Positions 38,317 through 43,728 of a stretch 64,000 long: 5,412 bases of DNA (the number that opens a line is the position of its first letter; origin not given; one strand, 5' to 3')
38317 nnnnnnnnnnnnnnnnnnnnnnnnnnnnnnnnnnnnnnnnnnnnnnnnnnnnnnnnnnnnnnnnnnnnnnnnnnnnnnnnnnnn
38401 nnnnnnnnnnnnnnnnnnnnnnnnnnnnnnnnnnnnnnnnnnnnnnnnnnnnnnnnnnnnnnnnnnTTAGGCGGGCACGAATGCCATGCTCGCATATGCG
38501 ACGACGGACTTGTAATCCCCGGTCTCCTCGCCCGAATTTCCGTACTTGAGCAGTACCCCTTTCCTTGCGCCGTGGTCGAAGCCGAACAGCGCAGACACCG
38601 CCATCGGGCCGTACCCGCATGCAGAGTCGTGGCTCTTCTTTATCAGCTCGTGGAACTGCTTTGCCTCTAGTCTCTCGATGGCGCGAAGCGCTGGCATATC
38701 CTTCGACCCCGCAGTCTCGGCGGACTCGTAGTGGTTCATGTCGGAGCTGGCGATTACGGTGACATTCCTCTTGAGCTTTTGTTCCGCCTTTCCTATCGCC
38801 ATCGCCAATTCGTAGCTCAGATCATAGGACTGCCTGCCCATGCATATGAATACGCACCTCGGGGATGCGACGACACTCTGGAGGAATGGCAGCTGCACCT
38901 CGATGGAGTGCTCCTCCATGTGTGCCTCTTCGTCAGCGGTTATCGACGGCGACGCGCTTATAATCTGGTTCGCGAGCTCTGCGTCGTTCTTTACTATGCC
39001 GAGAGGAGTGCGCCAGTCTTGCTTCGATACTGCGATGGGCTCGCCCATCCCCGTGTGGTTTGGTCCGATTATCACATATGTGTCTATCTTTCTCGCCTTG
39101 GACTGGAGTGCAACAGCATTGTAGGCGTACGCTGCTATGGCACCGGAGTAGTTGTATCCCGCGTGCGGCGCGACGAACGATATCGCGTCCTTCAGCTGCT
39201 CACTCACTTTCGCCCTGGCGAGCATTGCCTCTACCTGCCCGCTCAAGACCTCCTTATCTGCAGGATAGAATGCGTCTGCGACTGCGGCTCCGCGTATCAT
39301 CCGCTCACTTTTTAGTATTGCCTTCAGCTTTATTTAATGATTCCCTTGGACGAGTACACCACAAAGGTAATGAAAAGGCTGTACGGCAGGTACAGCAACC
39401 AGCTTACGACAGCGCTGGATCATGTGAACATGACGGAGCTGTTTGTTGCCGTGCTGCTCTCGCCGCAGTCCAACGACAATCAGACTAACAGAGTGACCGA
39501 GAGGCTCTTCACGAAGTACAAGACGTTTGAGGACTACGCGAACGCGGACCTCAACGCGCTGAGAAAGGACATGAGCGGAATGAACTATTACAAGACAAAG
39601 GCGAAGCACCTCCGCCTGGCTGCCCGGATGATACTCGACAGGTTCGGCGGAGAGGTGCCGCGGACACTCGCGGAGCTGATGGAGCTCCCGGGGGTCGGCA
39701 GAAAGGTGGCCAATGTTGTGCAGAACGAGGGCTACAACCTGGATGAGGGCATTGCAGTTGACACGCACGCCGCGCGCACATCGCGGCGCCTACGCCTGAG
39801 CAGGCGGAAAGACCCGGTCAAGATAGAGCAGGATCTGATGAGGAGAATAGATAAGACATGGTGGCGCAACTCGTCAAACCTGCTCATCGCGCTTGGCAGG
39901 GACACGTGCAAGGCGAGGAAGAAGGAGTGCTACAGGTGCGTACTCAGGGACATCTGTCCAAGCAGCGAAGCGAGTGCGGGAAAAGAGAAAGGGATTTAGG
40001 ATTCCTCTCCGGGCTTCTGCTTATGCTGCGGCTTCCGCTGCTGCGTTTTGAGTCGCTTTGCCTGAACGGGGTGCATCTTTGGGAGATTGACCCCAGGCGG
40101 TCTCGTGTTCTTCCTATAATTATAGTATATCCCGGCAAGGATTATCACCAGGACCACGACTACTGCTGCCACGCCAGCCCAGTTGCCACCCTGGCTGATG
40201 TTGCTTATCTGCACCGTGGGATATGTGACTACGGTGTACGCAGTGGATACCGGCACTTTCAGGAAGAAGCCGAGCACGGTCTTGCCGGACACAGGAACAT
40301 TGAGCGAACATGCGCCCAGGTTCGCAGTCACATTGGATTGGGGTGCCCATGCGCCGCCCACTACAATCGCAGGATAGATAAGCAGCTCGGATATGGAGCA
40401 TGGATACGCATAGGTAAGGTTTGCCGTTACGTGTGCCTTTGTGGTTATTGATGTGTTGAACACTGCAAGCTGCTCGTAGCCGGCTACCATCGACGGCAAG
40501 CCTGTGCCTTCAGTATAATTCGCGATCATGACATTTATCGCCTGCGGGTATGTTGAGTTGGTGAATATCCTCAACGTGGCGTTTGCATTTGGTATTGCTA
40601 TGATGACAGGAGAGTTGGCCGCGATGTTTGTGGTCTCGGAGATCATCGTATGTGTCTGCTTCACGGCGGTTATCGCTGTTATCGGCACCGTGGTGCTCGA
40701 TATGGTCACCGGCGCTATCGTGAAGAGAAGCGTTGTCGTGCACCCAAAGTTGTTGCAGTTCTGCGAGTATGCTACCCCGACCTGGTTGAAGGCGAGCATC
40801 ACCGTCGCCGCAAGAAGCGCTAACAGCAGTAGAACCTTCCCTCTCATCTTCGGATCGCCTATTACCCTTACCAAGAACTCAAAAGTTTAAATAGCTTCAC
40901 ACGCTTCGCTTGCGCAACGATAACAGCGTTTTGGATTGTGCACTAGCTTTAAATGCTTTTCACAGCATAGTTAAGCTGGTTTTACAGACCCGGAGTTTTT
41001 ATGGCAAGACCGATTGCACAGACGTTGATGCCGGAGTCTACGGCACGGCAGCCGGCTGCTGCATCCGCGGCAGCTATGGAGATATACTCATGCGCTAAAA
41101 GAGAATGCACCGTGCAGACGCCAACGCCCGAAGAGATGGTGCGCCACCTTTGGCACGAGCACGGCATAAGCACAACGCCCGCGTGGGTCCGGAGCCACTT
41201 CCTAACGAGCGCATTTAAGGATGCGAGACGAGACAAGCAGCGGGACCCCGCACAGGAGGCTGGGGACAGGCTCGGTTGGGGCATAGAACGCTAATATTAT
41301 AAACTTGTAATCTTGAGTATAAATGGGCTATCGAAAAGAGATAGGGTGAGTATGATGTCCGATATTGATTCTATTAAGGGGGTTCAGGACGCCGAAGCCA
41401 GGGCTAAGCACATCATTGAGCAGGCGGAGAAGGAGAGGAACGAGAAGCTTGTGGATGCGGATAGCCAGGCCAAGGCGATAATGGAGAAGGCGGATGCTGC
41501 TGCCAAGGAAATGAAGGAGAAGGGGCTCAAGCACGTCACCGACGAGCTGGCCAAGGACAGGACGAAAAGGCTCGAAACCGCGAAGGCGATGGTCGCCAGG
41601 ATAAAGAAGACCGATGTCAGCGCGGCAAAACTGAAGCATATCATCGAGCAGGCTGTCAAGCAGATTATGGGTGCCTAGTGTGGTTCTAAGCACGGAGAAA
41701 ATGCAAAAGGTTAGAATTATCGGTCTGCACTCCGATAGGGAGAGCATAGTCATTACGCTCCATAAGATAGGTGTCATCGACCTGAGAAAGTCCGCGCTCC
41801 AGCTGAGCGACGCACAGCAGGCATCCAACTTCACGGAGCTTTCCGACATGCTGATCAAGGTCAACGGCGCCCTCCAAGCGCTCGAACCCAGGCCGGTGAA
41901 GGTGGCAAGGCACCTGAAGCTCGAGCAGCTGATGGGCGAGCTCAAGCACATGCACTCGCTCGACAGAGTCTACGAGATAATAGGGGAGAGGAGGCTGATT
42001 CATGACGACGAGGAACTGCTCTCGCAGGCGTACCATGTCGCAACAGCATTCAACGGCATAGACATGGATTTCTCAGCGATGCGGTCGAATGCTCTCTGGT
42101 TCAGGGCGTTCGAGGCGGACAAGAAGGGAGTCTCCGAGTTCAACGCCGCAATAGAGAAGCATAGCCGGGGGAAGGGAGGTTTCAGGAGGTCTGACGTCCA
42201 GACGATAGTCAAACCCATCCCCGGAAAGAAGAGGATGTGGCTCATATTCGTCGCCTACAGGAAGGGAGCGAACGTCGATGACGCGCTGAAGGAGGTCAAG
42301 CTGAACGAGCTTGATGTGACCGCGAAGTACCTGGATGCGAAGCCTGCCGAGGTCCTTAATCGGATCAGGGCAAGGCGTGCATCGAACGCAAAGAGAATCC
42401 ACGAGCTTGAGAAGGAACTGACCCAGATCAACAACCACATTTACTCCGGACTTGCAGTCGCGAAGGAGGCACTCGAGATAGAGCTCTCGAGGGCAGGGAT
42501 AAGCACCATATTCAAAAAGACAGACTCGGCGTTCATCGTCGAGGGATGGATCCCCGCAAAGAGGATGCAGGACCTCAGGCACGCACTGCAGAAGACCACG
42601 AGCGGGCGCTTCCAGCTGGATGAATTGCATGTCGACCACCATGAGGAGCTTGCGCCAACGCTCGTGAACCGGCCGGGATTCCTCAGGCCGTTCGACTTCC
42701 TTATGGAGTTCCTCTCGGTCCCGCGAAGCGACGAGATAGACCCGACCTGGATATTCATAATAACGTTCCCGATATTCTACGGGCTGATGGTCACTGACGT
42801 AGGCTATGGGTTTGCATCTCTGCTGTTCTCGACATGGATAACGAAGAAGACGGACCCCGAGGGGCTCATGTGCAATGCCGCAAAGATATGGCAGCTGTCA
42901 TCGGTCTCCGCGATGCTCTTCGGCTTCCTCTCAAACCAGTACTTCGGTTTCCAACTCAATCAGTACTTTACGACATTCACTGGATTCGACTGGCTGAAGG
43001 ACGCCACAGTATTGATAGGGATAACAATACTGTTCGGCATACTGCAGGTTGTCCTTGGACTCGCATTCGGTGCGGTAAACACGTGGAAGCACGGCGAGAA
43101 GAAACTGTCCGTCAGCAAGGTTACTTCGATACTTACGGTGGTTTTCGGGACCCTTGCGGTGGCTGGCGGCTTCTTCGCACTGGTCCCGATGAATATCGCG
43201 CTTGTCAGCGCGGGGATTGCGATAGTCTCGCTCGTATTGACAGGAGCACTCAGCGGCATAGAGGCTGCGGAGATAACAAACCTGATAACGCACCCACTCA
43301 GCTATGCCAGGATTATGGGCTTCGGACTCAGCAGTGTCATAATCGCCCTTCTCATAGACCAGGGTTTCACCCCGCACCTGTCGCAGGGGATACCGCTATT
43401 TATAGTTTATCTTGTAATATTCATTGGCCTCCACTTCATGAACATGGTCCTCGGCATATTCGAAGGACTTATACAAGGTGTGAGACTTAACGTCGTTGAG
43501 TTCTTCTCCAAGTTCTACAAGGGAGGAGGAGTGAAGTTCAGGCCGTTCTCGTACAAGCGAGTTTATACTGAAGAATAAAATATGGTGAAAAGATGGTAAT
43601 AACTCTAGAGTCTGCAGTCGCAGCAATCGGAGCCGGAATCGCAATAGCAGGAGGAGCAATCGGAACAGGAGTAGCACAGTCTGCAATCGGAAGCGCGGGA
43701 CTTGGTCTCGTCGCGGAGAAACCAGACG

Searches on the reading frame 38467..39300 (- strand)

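Call 10: search_protein_families(library=pfam, proteins=[window:38467-39300:-], max_evalue=0.001)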
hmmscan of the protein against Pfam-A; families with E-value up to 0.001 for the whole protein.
window:38467-39300:- (277 aa): 2 families
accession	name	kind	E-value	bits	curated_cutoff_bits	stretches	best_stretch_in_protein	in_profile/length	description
PF01875.22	Memo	-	1.4e-65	221.7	27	1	5-272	2-268/269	Memo-like protein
PF02900.23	LigB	-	5.2e-05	22.9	26.3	1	101-258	84-246/269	Catalytic LigB subunit of aromatic ring-opening dioxygenase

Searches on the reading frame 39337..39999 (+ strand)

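Call 23: search_protein_families(library=pfam, proteins=[window:39337-39999:+], max_evalue=0.001)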
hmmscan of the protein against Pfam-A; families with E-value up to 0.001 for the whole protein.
window:39337-39999:+ (220 aa): 2 families
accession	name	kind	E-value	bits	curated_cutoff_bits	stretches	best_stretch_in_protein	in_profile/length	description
PF00730.31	HhH-GPD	-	2.4e-21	76.5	26.2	1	37-171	1-106/108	HhH-GPD superfamily base excision DNA repair protein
PF00633.29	HHH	-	4.2e-08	33.1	24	1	102-128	1-27/30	Helix-hairpin-helix motif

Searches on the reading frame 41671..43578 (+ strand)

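Call 23: search_protein_families(library=pfam, proteins=[window:41671-43578:+], max_evalue=0.001)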
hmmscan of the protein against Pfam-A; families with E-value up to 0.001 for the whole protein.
window:41671-43578:+ (635 aa): 1 family
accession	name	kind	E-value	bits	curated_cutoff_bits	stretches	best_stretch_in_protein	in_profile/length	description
PF01496.24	V_ATPase_I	-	7.2e-28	97.4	30.7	2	147-433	163-465/815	V-type ATPase 116kDa subunit family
